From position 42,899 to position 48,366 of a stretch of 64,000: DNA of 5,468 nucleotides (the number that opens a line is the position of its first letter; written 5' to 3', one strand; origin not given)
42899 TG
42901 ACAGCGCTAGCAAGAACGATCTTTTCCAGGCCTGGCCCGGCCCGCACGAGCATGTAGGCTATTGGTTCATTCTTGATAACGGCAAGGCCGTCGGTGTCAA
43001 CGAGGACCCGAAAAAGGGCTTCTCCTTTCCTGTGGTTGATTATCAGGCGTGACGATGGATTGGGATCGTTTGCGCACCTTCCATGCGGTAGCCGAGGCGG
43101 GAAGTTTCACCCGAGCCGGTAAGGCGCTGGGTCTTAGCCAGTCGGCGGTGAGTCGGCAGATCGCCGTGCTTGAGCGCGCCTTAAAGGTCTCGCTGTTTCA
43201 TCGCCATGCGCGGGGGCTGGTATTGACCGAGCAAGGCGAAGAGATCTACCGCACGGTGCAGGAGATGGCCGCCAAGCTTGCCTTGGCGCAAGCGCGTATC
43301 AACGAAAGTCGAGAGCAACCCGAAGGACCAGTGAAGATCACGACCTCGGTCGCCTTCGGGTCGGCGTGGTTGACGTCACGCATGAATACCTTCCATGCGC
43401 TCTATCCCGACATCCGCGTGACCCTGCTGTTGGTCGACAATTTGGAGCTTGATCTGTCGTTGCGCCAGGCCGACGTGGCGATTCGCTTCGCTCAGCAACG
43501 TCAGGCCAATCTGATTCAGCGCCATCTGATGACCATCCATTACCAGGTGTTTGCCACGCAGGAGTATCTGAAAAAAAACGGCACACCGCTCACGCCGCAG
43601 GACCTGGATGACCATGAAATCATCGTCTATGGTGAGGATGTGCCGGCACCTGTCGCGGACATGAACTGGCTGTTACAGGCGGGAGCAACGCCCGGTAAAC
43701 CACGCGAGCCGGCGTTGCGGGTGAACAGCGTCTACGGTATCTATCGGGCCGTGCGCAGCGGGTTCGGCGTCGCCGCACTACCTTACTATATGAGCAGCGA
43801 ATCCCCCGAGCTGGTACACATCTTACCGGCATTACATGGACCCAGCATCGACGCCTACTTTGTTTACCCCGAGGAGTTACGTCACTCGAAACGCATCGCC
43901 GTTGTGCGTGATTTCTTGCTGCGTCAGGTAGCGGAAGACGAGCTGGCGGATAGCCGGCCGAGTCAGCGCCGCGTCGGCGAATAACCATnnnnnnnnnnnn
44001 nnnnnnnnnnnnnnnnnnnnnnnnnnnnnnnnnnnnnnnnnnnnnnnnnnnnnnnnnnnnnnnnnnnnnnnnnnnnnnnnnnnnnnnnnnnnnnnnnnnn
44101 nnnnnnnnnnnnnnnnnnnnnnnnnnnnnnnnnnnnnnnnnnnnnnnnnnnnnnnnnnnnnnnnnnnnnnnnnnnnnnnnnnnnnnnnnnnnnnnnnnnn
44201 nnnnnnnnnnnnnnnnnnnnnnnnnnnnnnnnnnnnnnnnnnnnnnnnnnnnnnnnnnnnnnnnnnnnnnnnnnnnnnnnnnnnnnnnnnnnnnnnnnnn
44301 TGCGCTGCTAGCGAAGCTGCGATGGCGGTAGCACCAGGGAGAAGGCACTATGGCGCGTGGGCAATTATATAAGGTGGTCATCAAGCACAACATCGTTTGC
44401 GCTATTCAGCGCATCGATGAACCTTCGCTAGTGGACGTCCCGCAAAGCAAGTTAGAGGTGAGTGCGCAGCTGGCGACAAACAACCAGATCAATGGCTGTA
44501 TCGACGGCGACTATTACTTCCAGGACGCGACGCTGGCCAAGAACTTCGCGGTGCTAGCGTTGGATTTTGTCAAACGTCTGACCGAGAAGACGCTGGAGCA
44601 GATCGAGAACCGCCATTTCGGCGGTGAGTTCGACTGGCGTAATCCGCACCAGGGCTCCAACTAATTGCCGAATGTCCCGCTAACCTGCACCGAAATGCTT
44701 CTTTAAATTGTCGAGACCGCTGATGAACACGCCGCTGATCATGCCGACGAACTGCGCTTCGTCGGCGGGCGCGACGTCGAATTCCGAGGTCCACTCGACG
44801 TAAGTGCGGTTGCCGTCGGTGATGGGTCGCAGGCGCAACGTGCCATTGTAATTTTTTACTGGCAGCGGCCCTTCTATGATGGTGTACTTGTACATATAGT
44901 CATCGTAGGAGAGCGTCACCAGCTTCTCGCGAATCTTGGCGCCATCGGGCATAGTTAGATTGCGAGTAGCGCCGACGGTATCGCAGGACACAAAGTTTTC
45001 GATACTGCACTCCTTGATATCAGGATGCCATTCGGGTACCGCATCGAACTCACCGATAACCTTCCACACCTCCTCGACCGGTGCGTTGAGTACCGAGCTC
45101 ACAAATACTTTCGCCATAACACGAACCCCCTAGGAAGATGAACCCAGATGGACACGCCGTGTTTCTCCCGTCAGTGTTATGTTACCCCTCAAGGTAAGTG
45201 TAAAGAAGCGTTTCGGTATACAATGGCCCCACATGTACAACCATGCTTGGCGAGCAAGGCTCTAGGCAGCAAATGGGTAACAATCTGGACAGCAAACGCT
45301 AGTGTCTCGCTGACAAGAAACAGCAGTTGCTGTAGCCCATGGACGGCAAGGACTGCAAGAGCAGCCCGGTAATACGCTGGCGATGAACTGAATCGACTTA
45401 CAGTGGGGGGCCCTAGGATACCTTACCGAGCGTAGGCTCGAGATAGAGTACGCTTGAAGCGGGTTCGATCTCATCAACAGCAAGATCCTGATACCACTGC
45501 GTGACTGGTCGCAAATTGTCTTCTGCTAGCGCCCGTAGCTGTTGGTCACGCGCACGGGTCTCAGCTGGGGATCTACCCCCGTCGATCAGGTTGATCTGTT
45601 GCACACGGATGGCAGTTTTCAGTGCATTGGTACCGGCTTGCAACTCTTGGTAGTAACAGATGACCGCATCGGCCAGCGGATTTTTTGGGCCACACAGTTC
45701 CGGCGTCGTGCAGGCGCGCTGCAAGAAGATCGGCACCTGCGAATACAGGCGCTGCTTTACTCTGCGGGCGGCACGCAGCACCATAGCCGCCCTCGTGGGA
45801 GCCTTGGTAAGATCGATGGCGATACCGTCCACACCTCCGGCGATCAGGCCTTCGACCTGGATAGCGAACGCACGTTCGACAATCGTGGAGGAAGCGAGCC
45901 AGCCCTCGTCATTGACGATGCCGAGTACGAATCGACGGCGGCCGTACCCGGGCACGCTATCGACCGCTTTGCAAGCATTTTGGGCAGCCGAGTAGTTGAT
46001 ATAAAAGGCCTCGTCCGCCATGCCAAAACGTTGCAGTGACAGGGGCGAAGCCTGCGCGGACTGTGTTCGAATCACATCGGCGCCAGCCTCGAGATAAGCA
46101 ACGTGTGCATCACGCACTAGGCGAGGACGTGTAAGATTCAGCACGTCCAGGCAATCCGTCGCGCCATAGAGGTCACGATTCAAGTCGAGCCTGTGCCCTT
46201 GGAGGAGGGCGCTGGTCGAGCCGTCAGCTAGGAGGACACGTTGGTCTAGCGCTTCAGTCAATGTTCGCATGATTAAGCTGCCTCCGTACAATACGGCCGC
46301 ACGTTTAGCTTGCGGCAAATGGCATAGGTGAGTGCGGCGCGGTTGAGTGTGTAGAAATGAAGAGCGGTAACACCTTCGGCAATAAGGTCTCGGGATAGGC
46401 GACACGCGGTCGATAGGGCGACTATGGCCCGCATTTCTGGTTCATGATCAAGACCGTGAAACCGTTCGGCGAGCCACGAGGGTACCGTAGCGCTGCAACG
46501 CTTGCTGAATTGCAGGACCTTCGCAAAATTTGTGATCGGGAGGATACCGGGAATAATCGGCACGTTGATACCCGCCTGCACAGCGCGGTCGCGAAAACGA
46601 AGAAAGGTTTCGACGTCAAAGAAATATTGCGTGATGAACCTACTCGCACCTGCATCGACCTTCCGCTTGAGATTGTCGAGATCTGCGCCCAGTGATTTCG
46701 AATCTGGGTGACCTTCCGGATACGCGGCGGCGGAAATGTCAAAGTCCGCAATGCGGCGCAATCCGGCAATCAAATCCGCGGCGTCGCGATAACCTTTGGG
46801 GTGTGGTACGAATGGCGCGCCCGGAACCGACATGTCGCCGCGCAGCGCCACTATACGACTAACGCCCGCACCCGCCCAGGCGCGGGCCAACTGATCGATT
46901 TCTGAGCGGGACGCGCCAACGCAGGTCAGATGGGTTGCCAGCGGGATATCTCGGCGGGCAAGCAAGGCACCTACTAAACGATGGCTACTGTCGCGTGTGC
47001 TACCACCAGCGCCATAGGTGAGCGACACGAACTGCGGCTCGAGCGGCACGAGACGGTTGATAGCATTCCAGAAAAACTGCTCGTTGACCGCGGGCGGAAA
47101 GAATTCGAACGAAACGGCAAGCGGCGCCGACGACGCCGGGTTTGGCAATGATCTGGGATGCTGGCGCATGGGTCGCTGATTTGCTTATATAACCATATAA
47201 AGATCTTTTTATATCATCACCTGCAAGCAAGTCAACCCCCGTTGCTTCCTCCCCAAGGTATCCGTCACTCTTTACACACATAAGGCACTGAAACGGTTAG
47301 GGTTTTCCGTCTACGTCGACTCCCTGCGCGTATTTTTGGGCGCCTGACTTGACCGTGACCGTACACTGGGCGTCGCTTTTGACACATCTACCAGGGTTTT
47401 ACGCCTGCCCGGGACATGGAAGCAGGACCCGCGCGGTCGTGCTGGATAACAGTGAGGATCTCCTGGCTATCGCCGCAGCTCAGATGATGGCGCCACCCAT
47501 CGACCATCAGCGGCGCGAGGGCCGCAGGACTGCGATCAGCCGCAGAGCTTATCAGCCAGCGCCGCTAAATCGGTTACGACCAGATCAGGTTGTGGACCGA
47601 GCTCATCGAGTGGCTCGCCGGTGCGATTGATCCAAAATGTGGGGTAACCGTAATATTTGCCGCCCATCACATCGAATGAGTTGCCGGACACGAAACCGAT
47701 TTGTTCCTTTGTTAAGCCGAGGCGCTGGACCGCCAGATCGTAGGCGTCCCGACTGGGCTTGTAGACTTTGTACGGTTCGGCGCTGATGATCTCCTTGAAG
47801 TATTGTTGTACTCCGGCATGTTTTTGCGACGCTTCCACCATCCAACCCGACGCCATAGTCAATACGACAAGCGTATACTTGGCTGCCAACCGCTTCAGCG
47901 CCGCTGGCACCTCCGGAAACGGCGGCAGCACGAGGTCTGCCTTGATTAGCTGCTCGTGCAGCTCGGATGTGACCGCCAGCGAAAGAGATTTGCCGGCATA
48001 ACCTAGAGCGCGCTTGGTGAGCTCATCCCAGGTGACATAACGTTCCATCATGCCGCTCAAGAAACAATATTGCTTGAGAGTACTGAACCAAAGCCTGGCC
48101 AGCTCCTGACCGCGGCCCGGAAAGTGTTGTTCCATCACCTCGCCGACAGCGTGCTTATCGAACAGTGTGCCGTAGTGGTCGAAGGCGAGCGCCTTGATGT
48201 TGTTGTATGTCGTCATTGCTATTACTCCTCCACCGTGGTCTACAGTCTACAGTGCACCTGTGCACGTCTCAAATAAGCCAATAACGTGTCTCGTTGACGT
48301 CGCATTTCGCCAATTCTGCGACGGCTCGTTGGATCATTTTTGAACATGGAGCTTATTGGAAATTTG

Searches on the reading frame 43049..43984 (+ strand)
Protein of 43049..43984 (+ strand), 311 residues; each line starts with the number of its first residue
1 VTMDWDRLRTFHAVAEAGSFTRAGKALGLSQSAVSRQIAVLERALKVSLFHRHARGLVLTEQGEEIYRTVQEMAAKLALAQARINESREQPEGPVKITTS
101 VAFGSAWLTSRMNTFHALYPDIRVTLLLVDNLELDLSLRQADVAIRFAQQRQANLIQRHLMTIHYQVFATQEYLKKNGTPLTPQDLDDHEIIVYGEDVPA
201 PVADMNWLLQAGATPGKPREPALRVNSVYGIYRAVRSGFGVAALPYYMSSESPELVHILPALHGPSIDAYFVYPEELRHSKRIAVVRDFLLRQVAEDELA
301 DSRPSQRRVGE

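Call 57: search_protein_families(library=ncbifam, proteins=[window:43049-43984:+], max_evalue=1e-10)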
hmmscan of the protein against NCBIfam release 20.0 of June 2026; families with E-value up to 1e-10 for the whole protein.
window:43049-43984:+ (311 aa): 38 families (the best 25 are shown)
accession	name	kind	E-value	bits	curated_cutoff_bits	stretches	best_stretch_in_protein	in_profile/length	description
NF040888.1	trans_reg_YafC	equivalog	3.9e-44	150.7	470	1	2-292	2-291/293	DNA-binding transcriptional regulator YafC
NF008352.0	PRK11139.1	subfamily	2.3e-40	138.6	288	1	8-298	11-296/305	transcriptional regulator GcvA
TIGR03418.1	chol_sulf_TF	equivalog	1e-33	116.6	324.8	1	4-291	2-289/291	choline sulfate utilization transcriptional regulator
NF007315.1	PRK09801.1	equivalog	4.7e-31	107.9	398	1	9-196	12-198/301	L-tartrate utilization transcriptional activator TtdR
NF008416.0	PRK11242.1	equivalog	1e-30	107.1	277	1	7-258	5-255/300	transcriptional regulator CynR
NF007491.0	PRK10086.1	equivalog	5.1e-30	104.4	316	1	6-178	20-189/313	DNA-binding transcriptional regulator DsdC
TIGR03339.1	phn_lysR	subfamily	4.7e-29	101.5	341.1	1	8-289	2-275/279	aminoethylphosphonate catabolism associated LysR family transcriptional regulator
NF040786.1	LysR_Sec_metab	equivalog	9.5e-29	100.3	250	1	3-244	1-245/298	selenium metabolism-associated LysR family transcriptional regulator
NF007917.1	PRK10632.1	equivalog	1.4e-22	80.2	425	1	9-247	8-242/303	HTH-type transcriptional activator AaeR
TIGR02036.1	dsdC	equivalog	2e-22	79.6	352.4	1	6-176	11-178/302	DNA-binding transcriptional regulator DsdC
NF011573.0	PRK14997.1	equivalog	3e-22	79.1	380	1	4-251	5-251/303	LysR family transcriptional regulator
NF053705.1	TransRegGltCGpos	equivalog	7.1e-22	78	350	1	3-247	1-244/300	glutamate biosynthesis transcriptional regulator GltC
NF047520.1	trans_act_CidR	equivalog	5.2e-21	75.1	415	1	3-197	1-197/292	cidABC operon transcriptional activator CidR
NF008722.0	PRK11716.1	equivalog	7.8e-21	74.3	246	1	3-253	1-250/293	HTH-type transcriptional activator IlvY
NF045990.1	TransRegCbbRRhodb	equivalog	2.9e-20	72.5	450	1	7-247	10-250/304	LysR family regulator CbbR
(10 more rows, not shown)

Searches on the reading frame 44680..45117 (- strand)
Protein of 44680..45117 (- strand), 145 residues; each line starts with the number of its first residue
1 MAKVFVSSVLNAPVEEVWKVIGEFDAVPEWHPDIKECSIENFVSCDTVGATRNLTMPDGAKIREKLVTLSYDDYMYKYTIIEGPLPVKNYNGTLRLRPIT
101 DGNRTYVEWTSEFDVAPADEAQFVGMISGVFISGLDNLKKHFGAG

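Call 73: search_protein_families(library=pfam, proteins=[window:44680-45117:-], max_evalue=1e-8)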
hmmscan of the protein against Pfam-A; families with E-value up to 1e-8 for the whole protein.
window:44680-45117:- (145 aa): 1 family
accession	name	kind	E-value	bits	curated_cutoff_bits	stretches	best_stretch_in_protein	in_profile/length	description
PF10604.15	Polyketide_cyc2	-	4e-27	95.7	27.4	1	1-142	1-141/142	Polyketide cyclase / dehydrase and lipid transport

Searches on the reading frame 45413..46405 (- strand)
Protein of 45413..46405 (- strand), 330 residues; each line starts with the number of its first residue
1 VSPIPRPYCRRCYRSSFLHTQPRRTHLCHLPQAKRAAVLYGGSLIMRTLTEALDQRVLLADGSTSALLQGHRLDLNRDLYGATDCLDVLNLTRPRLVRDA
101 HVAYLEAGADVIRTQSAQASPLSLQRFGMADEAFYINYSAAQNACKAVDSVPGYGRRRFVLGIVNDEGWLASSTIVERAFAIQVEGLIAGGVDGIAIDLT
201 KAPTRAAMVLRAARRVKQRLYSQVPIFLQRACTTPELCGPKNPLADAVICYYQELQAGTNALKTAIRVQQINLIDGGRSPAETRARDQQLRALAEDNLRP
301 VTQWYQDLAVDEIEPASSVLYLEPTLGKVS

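Call 19: search_protein_families(library=pfam, proteins=[window:45413-46405:-])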
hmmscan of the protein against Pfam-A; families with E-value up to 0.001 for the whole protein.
window:45413-46405:- (330 aa): 1 family
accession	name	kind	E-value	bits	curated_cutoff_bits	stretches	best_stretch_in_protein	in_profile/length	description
PF02574.22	S-methyl_trans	-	1.2e-20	75.1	22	1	58-233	1-174/283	Homocysteine S-methyltransferase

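Call 50: search_protein_families(library=ncbifam, proteins=[window:45413-46405:-], max_evalue=0.00001)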
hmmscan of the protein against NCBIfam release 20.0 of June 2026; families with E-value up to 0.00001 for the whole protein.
window:45413-46405:- (330 aa): 5 families
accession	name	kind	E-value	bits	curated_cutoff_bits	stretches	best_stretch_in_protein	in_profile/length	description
TIGR02082.1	metH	equivalog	4.2e-21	74.4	1010.85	1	53-229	1-199/1182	methionine synthase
NF006396.0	PRK08645.1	equivalog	4.8e-20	71.2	453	1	47-233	2-174/611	bifunctional homocysteine S-methyltransferase/methylenetetrahydrofolate reductase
NF007024.0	PRK09490.1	equivalog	1.6e-15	56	1497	1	46-228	9-215/1234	methionine synthase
NF007020.0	PRK09485.1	equivalog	6.2e-10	38.6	215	1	49-148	4-100/306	homocysteine S-methyltransferase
NF005718.0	PRK07534.1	equivalog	2.9e-08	33.3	338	1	49-216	6-170/337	betaine--homocysteine S-methyltransferase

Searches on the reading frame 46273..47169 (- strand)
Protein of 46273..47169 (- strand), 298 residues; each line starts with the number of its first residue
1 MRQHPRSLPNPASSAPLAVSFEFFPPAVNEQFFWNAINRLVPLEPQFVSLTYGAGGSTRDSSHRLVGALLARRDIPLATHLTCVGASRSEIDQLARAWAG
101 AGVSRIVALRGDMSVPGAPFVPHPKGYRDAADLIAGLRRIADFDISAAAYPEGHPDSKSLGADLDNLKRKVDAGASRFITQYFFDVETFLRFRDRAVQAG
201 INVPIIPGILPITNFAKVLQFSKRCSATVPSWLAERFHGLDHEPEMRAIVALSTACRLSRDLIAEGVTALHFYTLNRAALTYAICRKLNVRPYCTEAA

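Call 19: search_protein_families(library=pfam, proteins=[window:46273-47169:-])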
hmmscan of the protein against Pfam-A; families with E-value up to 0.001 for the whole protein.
window:46273-47169:- (298 aa): 1 family
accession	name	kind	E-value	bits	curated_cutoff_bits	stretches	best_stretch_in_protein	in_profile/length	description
PF02219.23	MTHFR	-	2.4e-83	280.3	24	1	16-288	10-286/287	Methylenetetrahydrofolate reductase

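Call 50: search_protein_families(library=ncbifam, proteins=[window:46273-47169:-], max_evalue=0.00001)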
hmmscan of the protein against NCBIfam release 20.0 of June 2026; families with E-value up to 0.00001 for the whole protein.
window:46273-47169:- (298 aa): 4 families
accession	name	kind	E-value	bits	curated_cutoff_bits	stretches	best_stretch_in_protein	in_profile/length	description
NF006950.0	PRK09432.1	equivalog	5.6e-96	321.3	382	1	17-292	23-294/296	methylenetetrahydrofolate reductase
TIGR00676.1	fadh2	equivalog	1.4e-90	303.4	293.7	1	19-288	1-274/275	methylenetetrahydrofolate reductase [NAD(P)H]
TIGR00677.1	fadh2_euk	equivalog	8.3e-61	205.8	310.05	1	19-290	2-277/281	methylenetetrahydrofolate reductase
NF006396.0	PRK08645.1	equivalog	5.3e-10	38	453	1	139-247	459-562/611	bifunctional homocysteine S-methyltransferase/methylenetetrahydrofolate reductase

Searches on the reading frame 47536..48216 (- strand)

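Call 57: search_protein_families(library=ncbifam, proteins=[window:47536-48216:-], max_evalue=1e-10)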
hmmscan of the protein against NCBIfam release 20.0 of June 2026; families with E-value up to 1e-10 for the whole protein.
window:47536-48216:- (226 aa): 3 families
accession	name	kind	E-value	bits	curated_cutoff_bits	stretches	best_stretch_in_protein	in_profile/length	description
TIGR01428.1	HAD_type_II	equivalog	7.6e-52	176.2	125.4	1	7-202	1-196/197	haloacid dehalogenase type II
TIGR01493.1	HAD-SF-IA-v2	subfamily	1.7e-19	70.6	39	1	9-186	1-158/161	HAD-IA family hydrolase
TIGR02253.1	CTE7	subfamily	9.5e-13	48.4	169.75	1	7-218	2-218/221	TIGR02253 family HAD-type hydrolase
